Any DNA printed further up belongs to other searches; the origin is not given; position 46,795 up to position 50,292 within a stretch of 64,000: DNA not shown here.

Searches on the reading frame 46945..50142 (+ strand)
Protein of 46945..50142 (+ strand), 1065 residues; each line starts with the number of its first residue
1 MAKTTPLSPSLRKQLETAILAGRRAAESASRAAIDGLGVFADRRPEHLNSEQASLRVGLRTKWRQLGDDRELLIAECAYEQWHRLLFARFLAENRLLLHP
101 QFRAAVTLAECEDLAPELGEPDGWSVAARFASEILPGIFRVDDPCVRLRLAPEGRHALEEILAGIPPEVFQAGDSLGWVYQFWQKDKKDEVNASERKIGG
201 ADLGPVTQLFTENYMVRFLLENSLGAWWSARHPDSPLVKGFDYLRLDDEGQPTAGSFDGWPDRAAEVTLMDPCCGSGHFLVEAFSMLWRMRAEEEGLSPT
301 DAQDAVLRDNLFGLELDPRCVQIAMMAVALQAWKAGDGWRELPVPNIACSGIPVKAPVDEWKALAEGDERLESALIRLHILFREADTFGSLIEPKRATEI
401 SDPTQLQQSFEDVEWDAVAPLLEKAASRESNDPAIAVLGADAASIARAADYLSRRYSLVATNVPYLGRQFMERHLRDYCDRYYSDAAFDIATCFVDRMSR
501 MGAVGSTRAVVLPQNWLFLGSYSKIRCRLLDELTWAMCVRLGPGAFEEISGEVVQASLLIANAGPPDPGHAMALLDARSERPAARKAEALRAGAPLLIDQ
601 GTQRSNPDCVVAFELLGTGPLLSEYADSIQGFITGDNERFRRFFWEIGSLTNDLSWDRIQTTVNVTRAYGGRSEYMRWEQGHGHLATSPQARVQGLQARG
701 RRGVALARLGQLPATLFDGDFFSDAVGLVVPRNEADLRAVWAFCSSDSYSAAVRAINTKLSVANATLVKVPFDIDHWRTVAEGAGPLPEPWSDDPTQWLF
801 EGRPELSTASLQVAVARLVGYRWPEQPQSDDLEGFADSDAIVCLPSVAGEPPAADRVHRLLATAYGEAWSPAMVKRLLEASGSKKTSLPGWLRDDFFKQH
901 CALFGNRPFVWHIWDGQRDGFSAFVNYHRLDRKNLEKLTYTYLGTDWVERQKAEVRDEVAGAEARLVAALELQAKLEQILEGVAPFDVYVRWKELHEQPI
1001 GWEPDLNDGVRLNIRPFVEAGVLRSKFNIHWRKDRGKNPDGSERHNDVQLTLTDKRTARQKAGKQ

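Call 5: search_protein_families(library=pfam, proteins=[window:46945-50142:+], max_evalue=0.01)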
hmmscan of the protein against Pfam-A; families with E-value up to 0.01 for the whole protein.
window:46945-50142:+ (1065 aa): 4 families
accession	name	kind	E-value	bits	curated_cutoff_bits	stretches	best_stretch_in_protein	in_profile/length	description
PF02384.22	N6_Mtase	-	2.9e-08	33.8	20.4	1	268-331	49-100/311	N-6 DNA Methylase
PF20473.4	MmeI_Mtase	-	9.1e-08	32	27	1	262-335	16-89/259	MmeI, DNA-methyltransferase domain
PF07669.17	Eco57I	-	6.6e-07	30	25.3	1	310-532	2-156/171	Eco57I restriction-modification methylase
PF01170.24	UPF0020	-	5.5e-05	23.4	22.3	1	266-325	29-93/197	RMKL-like, methyltransferase domain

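Call 6: search_protein_families(library=ncbifam, proteins=[window:46945-50142:+], max_evalue=0.01)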
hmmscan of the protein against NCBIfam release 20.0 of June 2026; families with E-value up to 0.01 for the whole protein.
window:46945-50142:+ (1065 aa): 6 families
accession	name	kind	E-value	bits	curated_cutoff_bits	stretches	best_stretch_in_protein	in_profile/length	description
NF033452.1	BREX_1_MTaseX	exception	1.7e-105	354.1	500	2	158-804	198-897/1210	BREX-1 system adenine-specific DNA-methyltransferase PglX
NF033455.1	BREX_6_MTaseX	exception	2.9e-57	194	900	4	358-648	459-759/1319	BREX-6 system adenine-specific DNA-methyltransferase PglX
NF033454.1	BREX_5_MTaseX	exception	2.6e-46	157.8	900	3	235-528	275-574/1404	BREX-5 system adenine-specific DNA-methyltransferase PglX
NF033451.1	BREX_2_MTaseX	equivalog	9.4e-07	26.9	400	1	266-335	224-293/1185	BREX-2 system adenine-specific DNA-methyltransferase PglX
NF047738.1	antiphage_MADS2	equivalog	0.00021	19.7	720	1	266-334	332-411/654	methylation-associated defense system DNA methyltransferase MAD2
NF008748.0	PRK11783.1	equivalog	0.003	15.8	466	1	259-287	188-214/704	bifunctional 23S rRNA (guanine(2069)-N(7))-methyltransferase RlmK/23S rRNA (guanine(2445)-N(2))-methyltransferase RlmL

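Call 8: search_protein_families(library=padloc, proteins=[window:46945-50142:+], max_evalue=0.001)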
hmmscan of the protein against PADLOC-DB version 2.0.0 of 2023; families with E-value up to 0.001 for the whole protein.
window:46945-50142:+ (1065 aa): 31 families (the best 25 are shown)
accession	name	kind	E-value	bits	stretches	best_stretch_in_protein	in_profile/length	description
PDLC02528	PglX|PglXI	-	0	1273.9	1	5-1064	2-1124/1125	PglX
PDLC02535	PglX|PglXI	-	6.4e-157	522.1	1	7-682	6-705/731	PglX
PDLC02534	PglX|PglXI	-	1.1e-108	361.9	1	711-1040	3-345/389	PglX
PDLC02521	PglX|PglXI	-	2.1e-96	322.1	2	132-679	165-728/1174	PglX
PDLC03600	REase_MTase_IIG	-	1.2e-83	279.8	2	158-773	191-843/1205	Type IIG restriction enzyme-methyltransferase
PDLC02525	PglX|PglXI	-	1e-69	233.8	1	158-561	180-561/607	PglX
PDLC02523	PglX|PglXI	-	5.5e-51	171.5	4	453-654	559-772/1428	PglX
PDLC02641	DrmMI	-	2.9e-48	162.6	2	168-560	198-584/1161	DrmMI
PDLC02524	PglX|PglXI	-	5.9e-42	142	1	176-648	21-494/722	PglX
PDLC02522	PglX|PglXI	-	2.1e-41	139.7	2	266-580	423-727/1218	PglX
PDLC02518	PglX|PglXI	-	7e-40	134.7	3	246-526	292-582/1412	PglX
PDLC02527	PglX|PglXI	-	3.8e-30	102.4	2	169-341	196-397/1332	PglX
PDLC02519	PglX|PglXI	-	2.7e-22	76.3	2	165-333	178-344/1241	PglX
PDLC02517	PglX|PglXI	-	5.3e-22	76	1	445-560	4-119/707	PglX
PDLC02526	PglX|PglXI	-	7.1e-18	62.4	1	169-346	186-382/640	PglX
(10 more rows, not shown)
